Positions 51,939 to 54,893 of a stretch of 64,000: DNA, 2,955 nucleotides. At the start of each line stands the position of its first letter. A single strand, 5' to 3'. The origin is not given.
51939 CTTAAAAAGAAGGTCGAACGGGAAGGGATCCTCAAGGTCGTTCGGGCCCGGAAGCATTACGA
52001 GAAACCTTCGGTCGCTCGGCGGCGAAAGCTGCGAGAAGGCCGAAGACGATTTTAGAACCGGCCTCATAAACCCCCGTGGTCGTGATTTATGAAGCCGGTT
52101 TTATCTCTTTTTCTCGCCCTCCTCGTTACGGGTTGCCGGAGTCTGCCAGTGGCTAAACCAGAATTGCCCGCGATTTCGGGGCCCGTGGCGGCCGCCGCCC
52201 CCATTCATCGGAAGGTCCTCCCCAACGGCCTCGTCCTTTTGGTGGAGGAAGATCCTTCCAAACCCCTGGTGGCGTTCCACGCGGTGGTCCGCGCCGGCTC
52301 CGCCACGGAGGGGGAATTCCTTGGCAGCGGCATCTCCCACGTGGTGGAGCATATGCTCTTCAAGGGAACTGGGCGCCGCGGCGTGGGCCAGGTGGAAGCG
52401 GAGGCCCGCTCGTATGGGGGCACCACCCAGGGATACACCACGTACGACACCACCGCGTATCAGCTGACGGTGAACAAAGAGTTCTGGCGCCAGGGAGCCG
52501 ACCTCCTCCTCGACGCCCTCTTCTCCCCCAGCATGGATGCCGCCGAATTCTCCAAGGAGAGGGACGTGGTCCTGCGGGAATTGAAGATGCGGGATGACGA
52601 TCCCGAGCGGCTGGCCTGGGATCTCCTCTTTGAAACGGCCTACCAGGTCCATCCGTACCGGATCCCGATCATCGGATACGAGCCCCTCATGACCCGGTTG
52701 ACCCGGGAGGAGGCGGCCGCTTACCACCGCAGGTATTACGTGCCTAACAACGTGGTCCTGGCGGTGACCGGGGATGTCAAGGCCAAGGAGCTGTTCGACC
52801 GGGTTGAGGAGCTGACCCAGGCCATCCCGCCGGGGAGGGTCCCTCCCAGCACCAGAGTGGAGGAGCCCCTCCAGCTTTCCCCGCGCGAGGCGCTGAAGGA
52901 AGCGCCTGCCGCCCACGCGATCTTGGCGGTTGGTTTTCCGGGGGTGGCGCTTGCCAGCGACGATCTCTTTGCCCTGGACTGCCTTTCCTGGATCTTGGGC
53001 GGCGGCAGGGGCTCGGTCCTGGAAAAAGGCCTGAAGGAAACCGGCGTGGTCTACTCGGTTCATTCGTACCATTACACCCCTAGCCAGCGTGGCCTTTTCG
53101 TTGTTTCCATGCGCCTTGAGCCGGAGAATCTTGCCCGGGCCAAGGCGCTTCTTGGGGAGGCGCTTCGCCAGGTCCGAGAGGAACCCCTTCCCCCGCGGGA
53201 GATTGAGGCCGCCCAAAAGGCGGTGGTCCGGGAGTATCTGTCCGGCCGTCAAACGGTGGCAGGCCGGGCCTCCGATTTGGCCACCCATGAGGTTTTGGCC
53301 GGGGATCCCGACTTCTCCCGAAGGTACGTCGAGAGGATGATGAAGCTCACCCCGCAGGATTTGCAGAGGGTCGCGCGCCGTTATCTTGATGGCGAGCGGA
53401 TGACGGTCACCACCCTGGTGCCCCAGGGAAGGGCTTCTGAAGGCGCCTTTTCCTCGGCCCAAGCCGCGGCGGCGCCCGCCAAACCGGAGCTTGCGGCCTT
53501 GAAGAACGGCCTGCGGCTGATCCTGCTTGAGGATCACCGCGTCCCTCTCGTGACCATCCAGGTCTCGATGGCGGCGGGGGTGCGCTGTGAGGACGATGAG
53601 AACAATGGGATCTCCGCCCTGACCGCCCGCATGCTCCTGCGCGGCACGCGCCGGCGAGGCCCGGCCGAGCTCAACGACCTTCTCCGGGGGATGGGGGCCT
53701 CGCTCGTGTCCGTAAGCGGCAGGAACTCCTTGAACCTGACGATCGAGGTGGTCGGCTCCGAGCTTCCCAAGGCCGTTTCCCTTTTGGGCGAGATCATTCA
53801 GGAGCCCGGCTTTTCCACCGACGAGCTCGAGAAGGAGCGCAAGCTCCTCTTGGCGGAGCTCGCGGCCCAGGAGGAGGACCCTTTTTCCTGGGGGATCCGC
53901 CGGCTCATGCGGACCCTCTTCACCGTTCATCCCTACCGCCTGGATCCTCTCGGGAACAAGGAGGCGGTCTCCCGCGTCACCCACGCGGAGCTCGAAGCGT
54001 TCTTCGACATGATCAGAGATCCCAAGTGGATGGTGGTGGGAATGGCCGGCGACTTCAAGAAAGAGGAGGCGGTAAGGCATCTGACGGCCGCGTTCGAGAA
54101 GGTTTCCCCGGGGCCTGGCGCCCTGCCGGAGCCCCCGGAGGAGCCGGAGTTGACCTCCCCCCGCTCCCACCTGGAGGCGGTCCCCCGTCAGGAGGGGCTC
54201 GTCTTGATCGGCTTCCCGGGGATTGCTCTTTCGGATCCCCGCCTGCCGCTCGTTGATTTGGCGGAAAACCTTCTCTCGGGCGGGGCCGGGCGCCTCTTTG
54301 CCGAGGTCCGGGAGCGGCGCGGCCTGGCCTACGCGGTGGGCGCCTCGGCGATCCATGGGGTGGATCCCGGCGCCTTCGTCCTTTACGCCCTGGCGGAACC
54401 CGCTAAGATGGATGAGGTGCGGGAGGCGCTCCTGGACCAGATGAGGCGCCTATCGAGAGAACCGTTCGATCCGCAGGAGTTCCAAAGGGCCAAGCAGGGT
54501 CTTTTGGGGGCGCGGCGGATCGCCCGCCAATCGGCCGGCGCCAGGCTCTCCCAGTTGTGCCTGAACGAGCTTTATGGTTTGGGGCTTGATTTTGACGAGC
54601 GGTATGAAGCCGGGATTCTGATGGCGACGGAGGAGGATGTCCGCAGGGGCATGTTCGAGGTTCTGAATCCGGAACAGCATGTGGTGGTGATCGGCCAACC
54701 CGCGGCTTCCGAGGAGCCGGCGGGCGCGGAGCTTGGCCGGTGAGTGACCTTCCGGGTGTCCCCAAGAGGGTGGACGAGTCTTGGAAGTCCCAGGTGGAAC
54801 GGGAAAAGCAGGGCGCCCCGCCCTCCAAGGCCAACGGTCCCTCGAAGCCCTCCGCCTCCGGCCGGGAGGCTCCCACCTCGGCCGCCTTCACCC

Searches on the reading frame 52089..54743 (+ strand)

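Call 72: search_protein_families(library=pfam, proteins=[window:52089-54743:+], max_evalue=0.001)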
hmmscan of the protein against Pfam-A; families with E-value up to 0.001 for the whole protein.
window:52089-54743:+ (884 aa): 2 families
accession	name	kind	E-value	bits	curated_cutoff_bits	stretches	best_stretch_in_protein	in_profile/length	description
PF05193.26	Peptidase_M16_C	-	4.3e-60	203.1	23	2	204-378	2-180/181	Peptidase M16 inactive domain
PF00675.25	Peptidase_M16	-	5.4e-42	143.6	22.3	2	51-196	3-147/149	Insulinase (Peptidase family M16)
